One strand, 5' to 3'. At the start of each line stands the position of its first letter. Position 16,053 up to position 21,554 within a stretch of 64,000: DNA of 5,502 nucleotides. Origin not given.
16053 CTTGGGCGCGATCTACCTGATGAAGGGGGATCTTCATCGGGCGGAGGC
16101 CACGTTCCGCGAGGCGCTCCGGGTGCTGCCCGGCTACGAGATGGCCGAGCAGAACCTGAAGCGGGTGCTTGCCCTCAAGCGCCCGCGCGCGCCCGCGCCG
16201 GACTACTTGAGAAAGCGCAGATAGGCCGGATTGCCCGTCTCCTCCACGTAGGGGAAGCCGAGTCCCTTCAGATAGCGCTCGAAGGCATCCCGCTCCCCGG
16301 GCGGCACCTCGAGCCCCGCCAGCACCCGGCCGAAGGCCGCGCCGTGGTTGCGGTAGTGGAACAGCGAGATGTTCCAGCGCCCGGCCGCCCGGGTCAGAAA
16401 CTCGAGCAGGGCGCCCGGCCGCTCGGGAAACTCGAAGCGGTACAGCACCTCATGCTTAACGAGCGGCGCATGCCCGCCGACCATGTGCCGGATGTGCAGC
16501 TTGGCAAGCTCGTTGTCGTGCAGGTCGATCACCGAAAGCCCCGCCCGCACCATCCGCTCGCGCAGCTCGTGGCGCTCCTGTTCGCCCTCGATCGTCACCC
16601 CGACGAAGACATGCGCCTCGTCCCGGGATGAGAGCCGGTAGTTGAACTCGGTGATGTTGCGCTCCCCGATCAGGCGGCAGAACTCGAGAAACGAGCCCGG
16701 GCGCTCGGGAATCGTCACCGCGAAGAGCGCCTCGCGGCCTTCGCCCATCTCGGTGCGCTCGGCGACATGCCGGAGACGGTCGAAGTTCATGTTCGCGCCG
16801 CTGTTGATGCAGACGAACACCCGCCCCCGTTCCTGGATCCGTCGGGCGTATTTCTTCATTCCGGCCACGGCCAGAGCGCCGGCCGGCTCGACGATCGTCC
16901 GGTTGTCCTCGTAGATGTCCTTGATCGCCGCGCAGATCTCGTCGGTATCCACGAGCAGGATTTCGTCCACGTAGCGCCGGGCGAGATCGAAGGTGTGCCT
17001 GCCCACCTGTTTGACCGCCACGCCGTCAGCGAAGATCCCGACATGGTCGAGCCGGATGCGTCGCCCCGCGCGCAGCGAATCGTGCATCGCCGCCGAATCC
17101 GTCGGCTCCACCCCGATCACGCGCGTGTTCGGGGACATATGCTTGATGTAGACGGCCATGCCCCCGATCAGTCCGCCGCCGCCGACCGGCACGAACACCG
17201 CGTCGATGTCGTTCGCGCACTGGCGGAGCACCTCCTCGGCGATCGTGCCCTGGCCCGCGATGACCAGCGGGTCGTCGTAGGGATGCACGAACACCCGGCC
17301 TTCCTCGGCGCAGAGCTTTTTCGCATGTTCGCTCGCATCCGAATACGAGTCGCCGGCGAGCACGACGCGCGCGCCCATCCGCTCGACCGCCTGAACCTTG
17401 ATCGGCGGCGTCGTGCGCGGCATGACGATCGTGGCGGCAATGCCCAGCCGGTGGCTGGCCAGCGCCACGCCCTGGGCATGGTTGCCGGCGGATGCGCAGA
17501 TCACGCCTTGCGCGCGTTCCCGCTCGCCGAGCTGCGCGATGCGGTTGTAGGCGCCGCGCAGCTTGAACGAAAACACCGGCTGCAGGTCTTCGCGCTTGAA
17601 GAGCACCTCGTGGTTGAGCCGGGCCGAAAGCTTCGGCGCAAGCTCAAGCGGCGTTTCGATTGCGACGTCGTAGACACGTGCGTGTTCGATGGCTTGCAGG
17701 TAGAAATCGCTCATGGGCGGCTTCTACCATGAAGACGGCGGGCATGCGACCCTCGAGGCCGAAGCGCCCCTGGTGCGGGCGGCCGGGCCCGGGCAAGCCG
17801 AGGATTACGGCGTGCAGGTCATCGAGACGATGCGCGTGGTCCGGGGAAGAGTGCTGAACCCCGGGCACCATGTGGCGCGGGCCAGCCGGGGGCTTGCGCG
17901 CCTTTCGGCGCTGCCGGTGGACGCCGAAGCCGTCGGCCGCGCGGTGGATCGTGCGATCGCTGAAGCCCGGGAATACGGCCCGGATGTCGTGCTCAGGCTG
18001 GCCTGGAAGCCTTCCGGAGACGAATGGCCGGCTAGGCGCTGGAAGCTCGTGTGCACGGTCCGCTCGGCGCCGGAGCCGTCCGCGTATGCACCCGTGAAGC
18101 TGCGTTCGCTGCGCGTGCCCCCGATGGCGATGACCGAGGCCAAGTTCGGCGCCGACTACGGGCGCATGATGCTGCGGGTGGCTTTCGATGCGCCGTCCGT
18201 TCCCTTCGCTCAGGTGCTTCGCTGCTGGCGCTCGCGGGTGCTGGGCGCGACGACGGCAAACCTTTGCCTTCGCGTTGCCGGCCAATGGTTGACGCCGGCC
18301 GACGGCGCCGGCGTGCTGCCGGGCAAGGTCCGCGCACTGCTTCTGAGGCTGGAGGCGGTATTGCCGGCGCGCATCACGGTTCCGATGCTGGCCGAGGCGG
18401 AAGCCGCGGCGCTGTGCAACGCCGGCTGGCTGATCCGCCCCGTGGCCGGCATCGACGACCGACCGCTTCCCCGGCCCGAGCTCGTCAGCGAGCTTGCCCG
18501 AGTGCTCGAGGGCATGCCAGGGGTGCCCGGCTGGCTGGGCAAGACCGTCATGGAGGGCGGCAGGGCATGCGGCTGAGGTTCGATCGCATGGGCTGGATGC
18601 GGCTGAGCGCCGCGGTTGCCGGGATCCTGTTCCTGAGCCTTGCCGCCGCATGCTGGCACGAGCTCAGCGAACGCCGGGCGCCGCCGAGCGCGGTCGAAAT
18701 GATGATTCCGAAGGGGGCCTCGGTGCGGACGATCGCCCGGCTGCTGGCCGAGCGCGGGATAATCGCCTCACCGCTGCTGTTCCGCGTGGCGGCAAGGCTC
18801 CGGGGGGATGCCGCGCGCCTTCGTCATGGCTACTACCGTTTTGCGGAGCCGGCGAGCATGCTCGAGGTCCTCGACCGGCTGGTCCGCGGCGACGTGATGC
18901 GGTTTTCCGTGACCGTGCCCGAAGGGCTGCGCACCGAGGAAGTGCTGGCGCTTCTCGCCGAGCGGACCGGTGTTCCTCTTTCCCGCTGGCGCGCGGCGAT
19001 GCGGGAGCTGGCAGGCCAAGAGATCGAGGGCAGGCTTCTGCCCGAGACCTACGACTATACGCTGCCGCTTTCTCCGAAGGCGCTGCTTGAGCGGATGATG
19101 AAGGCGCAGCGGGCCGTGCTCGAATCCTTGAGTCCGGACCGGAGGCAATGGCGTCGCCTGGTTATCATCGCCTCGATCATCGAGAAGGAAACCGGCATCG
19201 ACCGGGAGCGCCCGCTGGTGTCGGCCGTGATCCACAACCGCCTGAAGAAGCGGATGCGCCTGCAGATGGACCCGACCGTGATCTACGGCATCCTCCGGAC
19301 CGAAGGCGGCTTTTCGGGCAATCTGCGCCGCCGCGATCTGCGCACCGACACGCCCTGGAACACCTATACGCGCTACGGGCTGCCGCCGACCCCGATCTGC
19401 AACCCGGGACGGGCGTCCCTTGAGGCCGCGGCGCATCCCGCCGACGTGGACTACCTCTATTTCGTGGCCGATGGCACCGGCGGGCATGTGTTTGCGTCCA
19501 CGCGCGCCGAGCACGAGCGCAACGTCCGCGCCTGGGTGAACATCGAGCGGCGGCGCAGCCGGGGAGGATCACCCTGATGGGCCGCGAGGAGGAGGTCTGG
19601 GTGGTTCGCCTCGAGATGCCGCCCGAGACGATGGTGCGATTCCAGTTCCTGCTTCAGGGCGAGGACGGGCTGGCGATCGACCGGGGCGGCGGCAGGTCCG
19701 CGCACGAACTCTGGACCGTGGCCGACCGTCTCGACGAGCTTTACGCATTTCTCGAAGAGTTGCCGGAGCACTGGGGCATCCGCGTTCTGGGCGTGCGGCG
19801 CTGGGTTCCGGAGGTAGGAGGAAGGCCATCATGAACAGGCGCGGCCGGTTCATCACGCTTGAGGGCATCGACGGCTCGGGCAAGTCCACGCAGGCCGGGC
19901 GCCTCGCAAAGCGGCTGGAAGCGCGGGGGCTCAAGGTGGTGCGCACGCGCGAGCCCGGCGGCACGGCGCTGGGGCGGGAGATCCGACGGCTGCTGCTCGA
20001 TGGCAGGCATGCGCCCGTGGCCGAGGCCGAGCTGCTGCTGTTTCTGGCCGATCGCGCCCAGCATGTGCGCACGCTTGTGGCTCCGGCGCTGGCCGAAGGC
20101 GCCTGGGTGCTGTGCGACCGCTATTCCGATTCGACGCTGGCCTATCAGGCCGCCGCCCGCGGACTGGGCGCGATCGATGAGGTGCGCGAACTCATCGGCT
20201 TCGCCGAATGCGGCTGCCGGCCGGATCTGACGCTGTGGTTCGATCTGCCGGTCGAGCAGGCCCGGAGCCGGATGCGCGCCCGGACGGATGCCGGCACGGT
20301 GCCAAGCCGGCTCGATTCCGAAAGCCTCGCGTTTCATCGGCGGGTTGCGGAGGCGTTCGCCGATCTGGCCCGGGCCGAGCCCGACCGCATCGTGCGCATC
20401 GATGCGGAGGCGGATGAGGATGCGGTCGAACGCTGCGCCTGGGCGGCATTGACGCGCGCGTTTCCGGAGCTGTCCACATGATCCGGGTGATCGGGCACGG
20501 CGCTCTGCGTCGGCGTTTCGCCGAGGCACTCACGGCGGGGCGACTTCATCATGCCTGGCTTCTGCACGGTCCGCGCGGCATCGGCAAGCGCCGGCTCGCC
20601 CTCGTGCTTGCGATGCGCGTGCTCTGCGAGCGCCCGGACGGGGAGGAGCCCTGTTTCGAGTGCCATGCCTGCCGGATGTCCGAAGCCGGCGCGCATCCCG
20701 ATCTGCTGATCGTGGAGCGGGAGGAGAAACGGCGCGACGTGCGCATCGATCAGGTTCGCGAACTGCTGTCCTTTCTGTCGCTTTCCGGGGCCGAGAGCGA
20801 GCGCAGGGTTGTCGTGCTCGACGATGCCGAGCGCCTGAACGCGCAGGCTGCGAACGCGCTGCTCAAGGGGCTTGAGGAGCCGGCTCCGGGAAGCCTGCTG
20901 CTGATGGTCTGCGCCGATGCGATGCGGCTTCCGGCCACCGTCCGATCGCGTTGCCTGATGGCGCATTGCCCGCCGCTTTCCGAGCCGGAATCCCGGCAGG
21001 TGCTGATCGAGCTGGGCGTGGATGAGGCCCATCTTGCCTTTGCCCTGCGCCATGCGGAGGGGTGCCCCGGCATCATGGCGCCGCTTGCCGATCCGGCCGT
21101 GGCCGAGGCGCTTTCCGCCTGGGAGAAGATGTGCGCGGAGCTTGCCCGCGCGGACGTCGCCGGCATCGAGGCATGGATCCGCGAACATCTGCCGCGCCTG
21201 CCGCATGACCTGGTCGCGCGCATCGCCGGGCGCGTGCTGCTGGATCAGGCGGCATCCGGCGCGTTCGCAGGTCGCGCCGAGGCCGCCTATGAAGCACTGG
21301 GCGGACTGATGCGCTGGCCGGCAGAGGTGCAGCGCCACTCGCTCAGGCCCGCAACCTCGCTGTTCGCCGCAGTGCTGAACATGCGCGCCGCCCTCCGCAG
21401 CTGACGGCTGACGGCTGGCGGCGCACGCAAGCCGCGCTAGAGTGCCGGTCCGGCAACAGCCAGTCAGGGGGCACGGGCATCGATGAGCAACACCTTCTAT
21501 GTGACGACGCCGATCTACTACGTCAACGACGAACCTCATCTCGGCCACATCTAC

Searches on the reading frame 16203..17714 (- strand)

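Call 76: search_protein_families(library=pfam, proteins=[window:16203-17714:-], max_evalue=0.00001)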
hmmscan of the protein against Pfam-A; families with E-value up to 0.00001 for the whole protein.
window:16203-17714:- (503 aa): 2 families
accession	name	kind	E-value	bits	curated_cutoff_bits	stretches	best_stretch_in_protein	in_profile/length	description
PF00291.31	PALP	-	1.3e-90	304.1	35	1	19-304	6-293/295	Pyridoxal-phosphate dependent enzyme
PF00585.24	Thr_dehydrat_C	-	1e-48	163.5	27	2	319-408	1-91/91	C-terminal regulatory domain of Threonine dehydratase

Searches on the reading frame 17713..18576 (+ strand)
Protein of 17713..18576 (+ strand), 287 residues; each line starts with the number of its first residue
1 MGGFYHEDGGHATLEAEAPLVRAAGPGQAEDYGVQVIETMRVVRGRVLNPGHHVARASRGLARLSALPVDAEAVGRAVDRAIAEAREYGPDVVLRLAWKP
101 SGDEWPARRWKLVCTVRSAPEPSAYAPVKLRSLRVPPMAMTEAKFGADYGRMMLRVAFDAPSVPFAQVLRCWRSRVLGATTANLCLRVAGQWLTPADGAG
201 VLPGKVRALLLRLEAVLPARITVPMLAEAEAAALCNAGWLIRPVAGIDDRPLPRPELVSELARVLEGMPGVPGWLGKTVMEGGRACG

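Call 76: search_protein_families(library=pfam, proteins=[window:17713-18576:+], max_evalue=0.00001)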
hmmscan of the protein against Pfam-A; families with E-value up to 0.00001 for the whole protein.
window:17713-18576:+ (287 aa): 1 family
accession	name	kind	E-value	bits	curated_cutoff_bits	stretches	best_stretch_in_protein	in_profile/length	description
PF01063.24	Aminotran_4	-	1.1e-19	71.7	28.5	1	35-247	1-223/223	Amino-transferase class IV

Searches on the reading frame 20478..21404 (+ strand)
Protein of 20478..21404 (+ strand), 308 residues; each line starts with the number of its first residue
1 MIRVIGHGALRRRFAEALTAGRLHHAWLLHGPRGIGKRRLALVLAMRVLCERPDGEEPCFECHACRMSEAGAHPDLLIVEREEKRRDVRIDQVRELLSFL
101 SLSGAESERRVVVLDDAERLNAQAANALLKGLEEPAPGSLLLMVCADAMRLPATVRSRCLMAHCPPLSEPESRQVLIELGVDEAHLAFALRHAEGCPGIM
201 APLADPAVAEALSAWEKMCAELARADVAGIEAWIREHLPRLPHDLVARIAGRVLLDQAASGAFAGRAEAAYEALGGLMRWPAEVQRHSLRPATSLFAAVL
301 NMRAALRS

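Call 77: search_protein_families(library=pfam, proteins=[window:20478-21404:+], max_evalue=0.00001)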
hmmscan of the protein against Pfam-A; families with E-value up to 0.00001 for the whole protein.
window:20478-21404:+ (308 aa): 1 family
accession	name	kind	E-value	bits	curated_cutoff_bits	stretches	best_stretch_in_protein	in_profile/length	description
PF13177.12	DNA_pol3_delta2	-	2.2e-43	148.5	27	1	10-166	5-159/161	DNA polymerase III, delta subunit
